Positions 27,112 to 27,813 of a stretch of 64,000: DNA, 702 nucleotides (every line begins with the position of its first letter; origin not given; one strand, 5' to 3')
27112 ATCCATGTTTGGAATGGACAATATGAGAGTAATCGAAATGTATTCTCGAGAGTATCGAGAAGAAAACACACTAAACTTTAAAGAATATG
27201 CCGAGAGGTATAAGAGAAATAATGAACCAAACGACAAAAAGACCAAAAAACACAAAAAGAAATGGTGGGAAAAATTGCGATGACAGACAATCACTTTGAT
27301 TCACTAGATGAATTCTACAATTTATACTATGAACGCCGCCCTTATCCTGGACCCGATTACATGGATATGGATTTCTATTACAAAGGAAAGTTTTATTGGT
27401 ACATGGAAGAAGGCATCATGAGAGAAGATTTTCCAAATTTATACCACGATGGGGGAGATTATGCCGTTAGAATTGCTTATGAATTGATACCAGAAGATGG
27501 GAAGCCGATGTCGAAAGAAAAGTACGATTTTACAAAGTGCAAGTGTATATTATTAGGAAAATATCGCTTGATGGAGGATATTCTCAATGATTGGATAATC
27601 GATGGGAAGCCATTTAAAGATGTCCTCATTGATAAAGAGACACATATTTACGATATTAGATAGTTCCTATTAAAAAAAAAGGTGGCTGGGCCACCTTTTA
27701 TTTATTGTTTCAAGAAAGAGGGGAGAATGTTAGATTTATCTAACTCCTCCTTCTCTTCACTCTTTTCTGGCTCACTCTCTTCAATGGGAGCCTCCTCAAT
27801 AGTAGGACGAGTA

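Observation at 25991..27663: Opposite-strand four-gene cassette inserted into the conserved ftsZ / ileS junction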

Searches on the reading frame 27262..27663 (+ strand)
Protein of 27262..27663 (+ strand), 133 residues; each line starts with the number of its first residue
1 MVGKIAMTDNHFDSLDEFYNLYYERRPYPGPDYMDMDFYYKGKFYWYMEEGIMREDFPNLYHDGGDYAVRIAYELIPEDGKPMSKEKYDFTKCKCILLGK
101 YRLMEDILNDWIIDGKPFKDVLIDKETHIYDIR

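Call 3: search_protein_families(library=pfam, proteins=[window:27262-27663:+], max_evalue=1)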
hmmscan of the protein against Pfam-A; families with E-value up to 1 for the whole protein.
window:27262-27663:+ (133 aa): 0 families

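Call 4: search_protein_families(library=phrogs, proteins=[window:27262-27663:+], max_evalue=1)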
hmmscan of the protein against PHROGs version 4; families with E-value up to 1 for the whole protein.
window:27262-27663:+ (133 aa): 2 families
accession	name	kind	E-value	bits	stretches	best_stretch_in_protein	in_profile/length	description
phrog_3711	-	unknown function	0.0036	18.4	1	100-123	47-70/77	-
phrog_24245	-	unknown function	0.18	12.7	0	26-48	4-25/84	-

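Call 5: search_protein_families(library=ncbifam, proteins=[window:27262-27663:+], max_evalue=1)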
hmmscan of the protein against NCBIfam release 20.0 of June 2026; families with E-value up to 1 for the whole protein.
window:27262-27663:+ (133 aa): 0 families

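Call 11: search_protein_families(library=padloc, proteins=[window:27262-27663:+], max_evalue=1)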
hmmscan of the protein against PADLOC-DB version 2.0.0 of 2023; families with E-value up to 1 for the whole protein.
window:27262-27663:+ (133 aa): 0 families

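Call 54: find_homologous_proteins(query=A5, max_evalue=0.01)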
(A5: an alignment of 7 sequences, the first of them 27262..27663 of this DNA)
Query A5 (7 sequences) (133 aa, profile of the alignment): 83 proteins with E <= 0.01 among 369 candidates.
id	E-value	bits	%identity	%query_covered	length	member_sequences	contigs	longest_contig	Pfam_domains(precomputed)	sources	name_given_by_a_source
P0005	2.0e-44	169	85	95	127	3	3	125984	-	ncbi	-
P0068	4.3e-40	155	23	90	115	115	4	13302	-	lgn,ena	-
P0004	1.6e-37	147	29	80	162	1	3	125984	-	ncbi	-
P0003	1.8e-37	146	29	82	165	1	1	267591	-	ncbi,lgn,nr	ncbi:MAG: hypothetical protein LUC31_03045 [Coprobacillus sp.]|nr:hypothetical protein [Coprobacillu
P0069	4.4e-35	139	31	92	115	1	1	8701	-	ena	-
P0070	5.6e-35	138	29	92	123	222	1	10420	-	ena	-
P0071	2.5e-34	136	29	92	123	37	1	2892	-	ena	-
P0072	5.1e-34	135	30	73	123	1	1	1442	-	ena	-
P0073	2.1e-33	133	24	92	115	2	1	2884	-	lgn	-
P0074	2.0e-32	130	33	92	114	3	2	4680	-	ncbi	-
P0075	5.7e-32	129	32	92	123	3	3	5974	-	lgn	-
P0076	7.5e-32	128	27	92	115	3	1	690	-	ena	-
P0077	1.4e-31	127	27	92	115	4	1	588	-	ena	-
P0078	1.4e-31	127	28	92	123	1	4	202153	-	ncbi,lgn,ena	-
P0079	4.0e-31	126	26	92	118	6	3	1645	-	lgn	-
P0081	1.4e-30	124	29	92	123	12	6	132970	-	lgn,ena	-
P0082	1.9e-30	124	31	94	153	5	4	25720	-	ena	-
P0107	5.0e-27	113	28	92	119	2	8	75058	-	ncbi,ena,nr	ncbi:MAG: hypothetical protein IJK02_07270 [Clostridia bacterium]|nr:hypothetical protein [Clostridi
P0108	2.8e-26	110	45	25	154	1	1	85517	-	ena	-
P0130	7.2e-20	90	28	73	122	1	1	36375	-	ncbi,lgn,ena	-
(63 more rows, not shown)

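Call 55: find_encoding_contigs(protein=P0078, flank=7000, max_places=3)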
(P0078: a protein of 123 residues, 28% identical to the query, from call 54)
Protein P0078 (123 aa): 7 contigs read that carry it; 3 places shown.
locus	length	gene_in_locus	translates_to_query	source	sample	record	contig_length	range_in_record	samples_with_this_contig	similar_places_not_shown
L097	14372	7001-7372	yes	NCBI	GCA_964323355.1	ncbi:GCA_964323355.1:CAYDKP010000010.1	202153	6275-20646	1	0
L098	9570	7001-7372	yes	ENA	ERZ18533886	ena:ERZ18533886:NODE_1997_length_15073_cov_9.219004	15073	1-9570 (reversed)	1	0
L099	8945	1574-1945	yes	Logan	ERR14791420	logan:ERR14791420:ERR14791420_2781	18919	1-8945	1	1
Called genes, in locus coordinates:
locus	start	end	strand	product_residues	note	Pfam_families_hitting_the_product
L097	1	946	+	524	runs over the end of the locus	PF00496:SBP_bac_5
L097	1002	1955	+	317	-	PF19300:BPD_transp_1_N, PF00528:BPD_transp_1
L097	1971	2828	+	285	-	PF12911:OppC_N, PF00528:BPD_transp_1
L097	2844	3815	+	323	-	PF02463:SMC_N (weak), PF00005:ABC_tran, PF13401:AAA_22 (faint), PF13304:AAA_21 (weak), PF08352:oligo_HPY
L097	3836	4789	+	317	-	PF00005:ABC_tran, PF08352:oligo_HPY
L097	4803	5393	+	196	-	PF13189:Cytidylate_kin2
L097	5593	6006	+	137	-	PF13560:HTH_31 (weak), PF01381:HTH_3, PF12844:HTH_19 (weak)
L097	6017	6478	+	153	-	PF13151:DUF3990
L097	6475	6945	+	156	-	-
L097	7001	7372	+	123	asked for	-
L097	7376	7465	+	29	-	-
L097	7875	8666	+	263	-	-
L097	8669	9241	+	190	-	-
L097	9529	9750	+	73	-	PF13443:HTH_26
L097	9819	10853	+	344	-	PF00145:DNA_methylase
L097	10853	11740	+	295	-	PF09553:RE_Eco47II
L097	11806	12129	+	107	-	-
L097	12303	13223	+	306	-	PF01734:Patatin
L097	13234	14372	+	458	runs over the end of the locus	PF01276:OKR_DC_1, PF00155:Aminotran_1_2, PF00266:Aminotran_5 (weak), PF01041:DegT_DnrJ_EryC1 (faint), PF01053:Cys_Met_Meta_PP (weak), PF03711:OKR_DC_1_C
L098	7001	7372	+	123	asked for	-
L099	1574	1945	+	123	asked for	-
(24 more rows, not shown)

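Call 56: find_encoding_contigs(protein=P0107, flank=7000, max_places=3)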
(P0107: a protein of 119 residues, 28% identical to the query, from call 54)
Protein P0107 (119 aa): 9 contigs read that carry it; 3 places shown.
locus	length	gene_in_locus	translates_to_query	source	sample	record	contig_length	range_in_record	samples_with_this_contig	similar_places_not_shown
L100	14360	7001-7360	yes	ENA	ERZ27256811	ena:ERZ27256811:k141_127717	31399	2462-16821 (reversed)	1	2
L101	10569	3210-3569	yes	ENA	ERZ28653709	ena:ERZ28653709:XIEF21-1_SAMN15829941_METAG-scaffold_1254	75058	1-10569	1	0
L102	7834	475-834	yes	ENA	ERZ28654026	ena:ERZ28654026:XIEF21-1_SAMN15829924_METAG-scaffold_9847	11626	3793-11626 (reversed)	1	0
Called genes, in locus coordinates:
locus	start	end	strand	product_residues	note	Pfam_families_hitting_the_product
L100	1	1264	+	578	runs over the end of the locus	-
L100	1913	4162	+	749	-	PF00664:ABC_membrane, PF00005:ABC_tran, PF02463:SMC_N (faint)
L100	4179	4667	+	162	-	PF08909:DUF1854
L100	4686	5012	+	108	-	PF06153:CdAMP_rec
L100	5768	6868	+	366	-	-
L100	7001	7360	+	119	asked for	-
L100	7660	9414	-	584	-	-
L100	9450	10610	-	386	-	PF00404:Dockerin_1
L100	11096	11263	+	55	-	-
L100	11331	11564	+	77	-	-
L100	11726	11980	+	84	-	PF02604:PhdYeFM_antitox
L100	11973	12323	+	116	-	PF05016:ParE_toxin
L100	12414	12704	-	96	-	-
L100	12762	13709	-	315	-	PF02230:Abhydrolase_2 (faint), PF00561:Abhydrolase_1, PF12146:Hydrolase_4 (weak), PF12697:Abhydrolase_6 (weak)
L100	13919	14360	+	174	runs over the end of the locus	PF02664:LuxS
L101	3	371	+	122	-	?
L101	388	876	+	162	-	PF08909:DUF1854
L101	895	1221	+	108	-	PF06153:CdAMP_rec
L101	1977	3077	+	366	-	-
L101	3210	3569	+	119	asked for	-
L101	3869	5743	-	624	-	-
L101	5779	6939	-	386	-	PF00404:Dockerin_1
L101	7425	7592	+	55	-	-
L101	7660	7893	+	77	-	-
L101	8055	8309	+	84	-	PF02604:PhdYeFM_antitox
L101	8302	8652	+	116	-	PF05016:ParE_toxin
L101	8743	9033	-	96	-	-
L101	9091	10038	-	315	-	PF02230:Abhydrolase_2 (faint), PF00561:Abhydrolase_1, PF12146:Hydrolase_4 (weak), PF12697:Abhydrolase_6 (weak)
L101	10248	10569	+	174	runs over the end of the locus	PF02664:LuxS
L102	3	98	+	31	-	?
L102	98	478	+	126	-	-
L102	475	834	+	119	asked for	-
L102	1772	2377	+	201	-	PF00440:TetR_N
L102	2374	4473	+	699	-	PF03176:MMPL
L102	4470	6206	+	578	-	-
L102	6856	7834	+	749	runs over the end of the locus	PF00664:ABC_membrane, PF00005:ABC_tran, PF02463:SMC_N (faint)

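Call 57: find_encoding_contigs(protein=P0108, flank=7000, max_places=2)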
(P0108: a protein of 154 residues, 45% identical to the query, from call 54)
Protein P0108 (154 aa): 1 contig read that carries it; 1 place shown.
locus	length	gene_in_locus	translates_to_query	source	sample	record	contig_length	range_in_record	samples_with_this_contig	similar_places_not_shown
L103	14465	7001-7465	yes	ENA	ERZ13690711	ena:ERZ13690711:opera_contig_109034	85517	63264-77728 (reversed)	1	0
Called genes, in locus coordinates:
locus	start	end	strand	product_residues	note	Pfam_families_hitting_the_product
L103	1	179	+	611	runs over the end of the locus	PF12161:HsdM_N, PF02384:N6_Mtase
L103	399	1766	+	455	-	PF01420:Methylase_S (faint)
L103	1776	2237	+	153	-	PF13151:DUF3990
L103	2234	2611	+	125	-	-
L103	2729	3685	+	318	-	PF04313:HSDR_N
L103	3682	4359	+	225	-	PF00270:DEAD (faint), PF04851:ResIII, PF18766:SWI2_SNF2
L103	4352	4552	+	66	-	-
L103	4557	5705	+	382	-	PF22679:T1R_D3-like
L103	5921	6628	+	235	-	PF14386:DUF4417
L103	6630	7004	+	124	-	-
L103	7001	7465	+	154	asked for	-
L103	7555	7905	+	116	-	-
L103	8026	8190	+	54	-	-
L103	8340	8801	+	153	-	-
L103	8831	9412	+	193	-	-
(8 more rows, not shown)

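Call 61: search_protein_families(library=pfam, alignment_id=A6, max_evalue=0.01)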
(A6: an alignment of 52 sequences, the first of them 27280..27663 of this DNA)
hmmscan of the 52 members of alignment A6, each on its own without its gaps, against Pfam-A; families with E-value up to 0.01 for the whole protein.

A. member 1, window:27280-27663:+ (127 aa): 0 families

B. families by the number of members that match (of 52 scanned): 2 families
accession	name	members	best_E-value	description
PF00986.26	DNA_gyraseB_C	1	2.6e-06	DNA gyrase B subunit, carboxyl terminus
PF19073.5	DUF5769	1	0.0056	Family of unknown function (DUF5769)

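Call 62: find_encoding_contigs(protein=P0081, flank=6000, max_places=4)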
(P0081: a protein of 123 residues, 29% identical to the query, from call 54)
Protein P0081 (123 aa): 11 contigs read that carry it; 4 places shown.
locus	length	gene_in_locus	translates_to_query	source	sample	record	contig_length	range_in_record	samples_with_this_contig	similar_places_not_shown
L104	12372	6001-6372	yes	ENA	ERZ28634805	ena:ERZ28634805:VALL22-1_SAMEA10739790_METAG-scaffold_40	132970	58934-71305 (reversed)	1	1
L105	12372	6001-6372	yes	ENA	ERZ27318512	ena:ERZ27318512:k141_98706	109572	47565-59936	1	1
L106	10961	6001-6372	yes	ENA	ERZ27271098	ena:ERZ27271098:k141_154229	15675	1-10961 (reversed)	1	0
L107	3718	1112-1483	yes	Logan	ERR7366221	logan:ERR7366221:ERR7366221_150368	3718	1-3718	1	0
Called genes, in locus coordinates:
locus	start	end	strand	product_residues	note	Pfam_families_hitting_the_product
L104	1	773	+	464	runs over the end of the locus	PF01420:Methylase_S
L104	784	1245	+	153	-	PF13151:DUF3990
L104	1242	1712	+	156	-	-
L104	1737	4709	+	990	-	PF04313:HSDR_N, PF00270:DEAD (weak), PF04851:ResIII, PF18766:SWI2_SNF2, PF22679:T1R_D3-like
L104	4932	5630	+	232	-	PF14386:DUF4417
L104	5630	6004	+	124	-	-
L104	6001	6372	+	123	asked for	-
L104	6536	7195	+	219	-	-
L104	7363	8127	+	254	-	PF00106:adh_short, PF08659:KR, PF13561:adh_short_C2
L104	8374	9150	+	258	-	PF05116:S6PP (weak), PF08282:Hydrolase_3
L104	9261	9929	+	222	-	PF03575:Peptidase_S51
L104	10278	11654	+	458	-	PF01554:MatE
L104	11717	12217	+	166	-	PF00990:GGDEF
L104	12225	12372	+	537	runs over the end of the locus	-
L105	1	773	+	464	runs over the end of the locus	PF01420:Methylase_S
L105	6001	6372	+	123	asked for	-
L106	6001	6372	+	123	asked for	-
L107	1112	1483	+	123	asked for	-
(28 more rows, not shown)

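Call 63: find_encoding_contigs(protein=P0130, flank=6000, max_places=2)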
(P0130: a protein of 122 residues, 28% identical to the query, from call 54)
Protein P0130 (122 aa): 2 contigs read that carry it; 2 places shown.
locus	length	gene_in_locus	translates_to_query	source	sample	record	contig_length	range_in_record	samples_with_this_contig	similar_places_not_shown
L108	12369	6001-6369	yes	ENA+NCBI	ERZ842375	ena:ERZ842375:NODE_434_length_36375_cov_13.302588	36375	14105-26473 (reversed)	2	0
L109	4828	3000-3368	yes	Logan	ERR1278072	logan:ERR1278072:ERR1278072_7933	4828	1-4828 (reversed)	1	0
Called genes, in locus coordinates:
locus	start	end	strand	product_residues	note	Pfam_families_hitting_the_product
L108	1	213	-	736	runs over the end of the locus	-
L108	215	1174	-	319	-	-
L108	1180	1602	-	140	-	-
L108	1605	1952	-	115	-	-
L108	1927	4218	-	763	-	-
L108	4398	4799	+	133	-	-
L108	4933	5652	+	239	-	PF14386:DUF4417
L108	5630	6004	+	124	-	-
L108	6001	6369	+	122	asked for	-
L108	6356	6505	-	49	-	-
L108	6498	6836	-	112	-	PF05521:Phage_HCP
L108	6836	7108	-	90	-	-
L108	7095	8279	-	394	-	PF05065:Phage_capsid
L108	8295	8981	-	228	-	PF00574:CLP_protease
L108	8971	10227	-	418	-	PF04860:Phage_portal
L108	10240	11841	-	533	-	PF03354:TerL_ATPase, PF03237:Terminase_6N (weak), PF20441:TerL_nuclease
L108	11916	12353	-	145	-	PF06094:GGACT, PF13772:AIG2_2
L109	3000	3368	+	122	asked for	-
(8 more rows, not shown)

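Call 64: find_encoding_contigs(protein=P0082, flank=6000, max_places=3)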
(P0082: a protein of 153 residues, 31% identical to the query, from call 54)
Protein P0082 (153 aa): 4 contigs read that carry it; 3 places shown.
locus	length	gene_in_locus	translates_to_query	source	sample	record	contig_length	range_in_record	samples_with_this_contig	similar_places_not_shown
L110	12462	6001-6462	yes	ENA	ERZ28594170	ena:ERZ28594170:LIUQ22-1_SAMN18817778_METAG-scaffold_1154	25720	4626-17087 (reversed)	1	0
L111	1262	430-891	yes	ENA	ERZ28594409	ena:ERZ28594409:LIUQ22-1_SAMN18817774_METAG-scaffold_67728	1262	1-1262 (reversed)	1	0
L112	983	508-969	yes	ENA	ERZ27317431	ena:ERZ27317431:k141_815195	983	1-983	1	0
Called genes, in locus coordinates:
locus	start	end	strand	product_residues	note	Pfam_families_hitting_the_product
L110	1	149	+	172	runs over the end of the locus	PF22481:DUF6985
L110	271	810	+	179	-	PF13673:Acetyltransf_10, PF00583:Acetyltransf_1, PF13508:Acetyltransf_7 (weak)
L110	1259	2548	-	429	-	-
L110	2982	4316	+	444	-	-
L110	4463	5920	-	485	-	PF05598:DUF772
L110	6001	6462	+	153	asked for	-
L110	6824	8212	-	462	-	-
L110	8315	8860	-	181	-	PF12844:HTH_19, PF13443:HTH_26 (weak), PF13560:HTH_31, PF01381:HTH_3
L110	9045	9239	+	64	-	-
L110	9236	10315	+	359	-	PF14657:Arm-DNA-bind_4, PF14659:Phage_int_SAM_3, PF22022:Phage_int_M (weak), PF00589:Phage_integrase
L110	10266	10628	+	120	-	PF21983:NikA-like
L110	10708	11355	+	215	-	PF01807:Zn_ribbon_DnaG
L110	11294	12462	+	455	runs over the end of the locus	PF05272:VapE-like_dom, PF19263:DUF5906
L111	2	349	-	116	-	?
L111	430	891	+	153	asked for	-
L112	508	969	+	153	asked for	-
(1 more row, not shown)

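Call 65: search_protein_families(library=pfam, proteins=[L104:6536-7195:+, L108:4398-4799:+, L100:5768-6868:+, L102:98-478:+, L097:6475-6945:+], max_evalue=0.01)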
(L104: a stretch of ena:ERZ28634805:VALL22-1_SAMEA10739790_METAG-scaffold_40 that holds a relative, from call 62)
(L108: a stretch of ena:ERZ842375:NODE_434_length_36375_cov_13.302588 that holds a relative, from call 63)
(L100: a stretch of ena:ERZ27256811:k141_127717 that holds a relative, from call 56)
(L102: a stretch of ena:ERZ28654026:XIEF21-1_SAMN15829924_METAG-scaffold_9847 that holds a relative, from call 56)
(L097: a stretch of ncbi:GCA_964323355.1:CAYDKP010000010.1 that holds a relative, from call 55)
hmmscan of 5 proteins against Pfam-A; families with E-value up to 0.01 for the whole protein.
L104:6536-7195:+ (219 aa): 0 families

L108:4398-4799:+ (133 aa): 0 families

L100:5768-6868:+ (366 aa): 1 family
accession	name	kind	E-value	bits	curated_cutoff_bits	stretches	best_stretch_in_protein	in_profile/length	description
PF20990.2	DUF2207_C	-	0.0054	16.9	33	0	165-346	119-191/247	Predicted membrane protein (DUF2207) C-terminal domain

L102:98-478:+ (126 aa): 0 families

L097:6475-6945:+ (156 aa): 0 families

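Call 66: search_protein_families(library=padloc, proteins=[L104:4932-5630:+, L104:5630-6004:+, L104:6001-6372:+, L104:6536-7195:+, L108:4398-4799:+, L100:5768-6868:+, L097:6017-6478:+, L097:6475-6945:+], max_evalue=0.01)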
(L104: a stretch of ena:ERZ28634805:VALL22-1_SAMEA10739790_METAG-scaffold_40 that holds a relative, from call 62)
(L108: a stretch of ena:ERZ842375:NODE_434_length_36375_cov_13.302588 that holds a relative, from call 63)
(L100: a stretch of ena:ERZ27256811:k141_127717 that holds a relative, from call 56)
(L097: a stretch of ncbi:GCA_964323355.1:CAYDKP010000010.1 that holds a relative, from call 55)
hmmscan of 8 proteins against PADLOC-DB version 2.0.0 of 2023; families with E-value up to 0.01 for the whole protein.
L104:4932-5630:+ (232 aa): 0 families

L104:5630-6004:+ (124 aa): 0 families

L104:6001-6372:+ (123 aa): 0 families

L104:6536-7195:+ (219 aa): 0 families

L108:4398-4799:+ (133 aa): 0 families

L100:5768-6868:+ (366 aa): 0 families

L097:6017-6478:+ (153 aa): 8 families
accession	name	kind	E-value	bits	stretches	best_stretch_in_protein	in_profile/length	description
PDLC04411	PDC-M10A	-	8.5e-78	257.4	1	1-152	1-152/156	-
PDLC04412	PDC-M10A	-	1.3e-76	253.5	1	5-151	2-148/152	-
PDLC04413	PDC-M10A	-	6.3e-54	179.9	1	6-151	3-148/157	-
PDLC04438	PDC-M13B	-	2.2e-41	139.4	1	5-151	2-156/158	-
PDLC04436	PDC-M13A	-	4.9e-37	125.2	1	5-150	2-156/159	-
PDLC04437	PDC-M13A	-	2.5e-15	54.8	1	17-119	3-114/117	-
PDLC04641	PDC-M42A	-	4.6e-08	31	1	1-74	1-75/215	-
PDLC04640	PDC-M42A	-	2.6e-05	21.8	1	5-70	69-135/280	-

L097:6475-6945:+ (156 aa): 3 families
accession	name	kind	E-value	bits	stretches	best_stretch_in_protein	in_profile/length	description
PDLC04416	PDC-M10B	-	5e-87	288.1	1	1-156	1-156/156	-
PDLC04414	PDC-M10B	-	1.2e-41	140.5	1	12-154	5-143/147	-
PDLC04415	PDC-M10B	-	2e-18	65.1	1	1-115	1-110/117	-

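Call 67: predict_structure(alignment_id=A6)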
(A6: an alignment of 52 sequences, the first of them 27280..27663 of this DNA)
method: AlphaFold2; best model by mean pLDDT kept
length: 127 residues; sequences in the alignment: 52
mean_pLDDT: 86.8   pTM: 0.82
mean pLDDT of the five models: 86.8, 85.8, 83.9, 83.9, 82.6
residues with pLDDT >= 90: 69; 70-90: 43; 50-70: 14; < 50: 1
segments of 3 or more residues with pLDDT < 50: none
pLDDT, mean of each block of 10 residues (from residue 1): 80 83 71 95 87 71 92 82 92 93 97 97 92
secondary structure, 60 per line:
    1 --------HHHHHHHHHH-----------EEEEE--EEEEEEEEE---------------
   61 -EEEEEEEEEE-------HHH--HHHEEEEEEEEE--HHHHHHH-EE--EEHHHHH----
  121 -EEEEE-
elements in order: H9-18 E30-34 E37-45 E62-71 E87-95 H98-104 H112-116 E122-126

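Call 75: search_solved_structures(query=A6, max_evalue=10)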
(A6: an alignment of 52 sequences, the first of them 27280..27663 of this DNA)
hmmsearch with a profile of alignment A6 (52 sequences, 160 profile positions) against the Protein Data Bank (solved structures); distinct sequences matched with E-value up to 10: 3.
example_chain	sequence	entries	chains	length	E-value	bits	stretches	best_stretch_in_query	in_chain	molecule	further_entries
1e8p_A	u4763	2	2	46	0.68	12.9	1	9-41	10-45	Endoglucanase 45A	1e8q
3lcy_A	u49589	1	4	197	0.9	12.5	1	43-95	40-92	Titin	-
2j4m_A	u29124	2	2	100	1.2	12.1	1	10-42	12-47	ENDOGLUCANASE 45A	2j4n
